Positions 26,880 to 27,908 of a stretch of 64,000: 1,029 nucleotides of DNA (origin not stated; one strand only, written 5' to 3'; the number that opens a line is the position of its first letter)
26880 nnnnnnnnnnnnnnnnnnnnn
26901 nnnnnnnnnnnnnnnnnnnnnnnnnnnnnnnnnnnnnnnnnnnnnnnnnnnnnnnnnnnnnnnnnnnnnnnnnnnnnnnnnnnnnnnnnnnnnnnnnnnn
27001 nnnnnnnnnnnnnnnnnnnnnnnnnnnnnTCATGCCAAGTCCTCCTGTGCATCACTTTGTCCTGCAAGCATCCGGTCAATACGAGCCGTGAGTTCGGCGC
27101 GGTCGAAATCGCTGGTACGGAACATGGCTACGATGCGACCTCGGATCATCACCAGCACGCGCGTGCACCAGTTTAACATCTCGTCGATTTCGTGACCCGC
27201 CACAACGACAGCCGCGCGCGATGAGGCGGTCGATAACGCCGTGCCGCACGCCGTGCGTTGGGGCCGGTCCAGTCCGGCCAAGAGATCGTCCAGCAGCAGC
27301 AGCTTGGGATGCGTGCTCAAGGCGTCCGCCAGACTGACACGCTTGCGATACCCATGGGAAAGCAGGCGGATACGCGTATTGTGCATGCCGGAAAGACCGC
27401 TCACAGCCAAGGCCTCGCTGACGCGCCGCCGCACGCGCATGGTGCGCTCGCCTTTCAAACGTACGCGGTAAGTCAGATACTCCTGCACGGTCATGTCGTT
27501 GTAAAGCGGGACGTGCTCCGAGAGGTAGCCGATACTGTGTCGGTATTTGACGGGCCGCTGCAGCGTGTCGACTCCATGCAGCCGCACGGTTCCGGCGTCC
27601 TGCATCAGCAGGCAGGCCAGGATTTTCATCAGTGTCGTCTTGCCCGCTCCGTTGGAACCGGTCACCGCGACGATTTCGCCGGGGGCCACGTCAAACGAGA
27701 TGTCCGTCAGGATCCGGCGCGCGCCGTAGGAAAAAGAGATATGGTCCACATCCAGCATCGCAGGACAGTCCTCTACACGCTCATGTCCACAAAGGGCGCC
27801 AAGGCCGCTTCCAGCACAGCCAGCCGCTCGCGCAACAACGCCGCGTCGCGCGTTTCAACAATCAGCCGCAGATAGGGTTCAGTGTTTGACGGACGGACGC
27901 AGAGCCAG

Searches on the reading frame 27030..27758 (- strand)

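Call 68: search_protein_families(library=pfam, proteins=[window:27030-27758:-])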
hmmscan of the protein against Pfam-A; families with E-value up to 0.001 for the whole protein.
window:27030-27758:- (242 aa): 6 families
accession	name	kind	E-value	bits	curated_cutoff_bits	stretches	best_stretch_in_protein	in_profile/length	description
PF00005.33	ABC_tran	-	1.1e-29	104.2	25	1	17-158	1-134/137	ABC transporter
PF02463.25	SMC_N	-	5.6e-06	26.4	40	1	28-196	25-203/220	RecF/RecN/SMC N terminal domain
PF13476.12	AAA_23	-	0.00024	22.2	27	1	19-103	12-81/201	AAA domain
PF13304.12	AAA_21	-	0.0005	20.7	27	0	29-51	1-23/304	AAA domain, putative AbiEii toxin, Type IV TA system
PF20720.3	nSTAND3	-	0.0007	19.8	27.2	0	29-69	19-60/155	Novel STAND NTPase 3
PF13555.12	AAA_29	-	0.00096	19.3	27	0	22-53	17-48/61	P-loop containing region of AAA domain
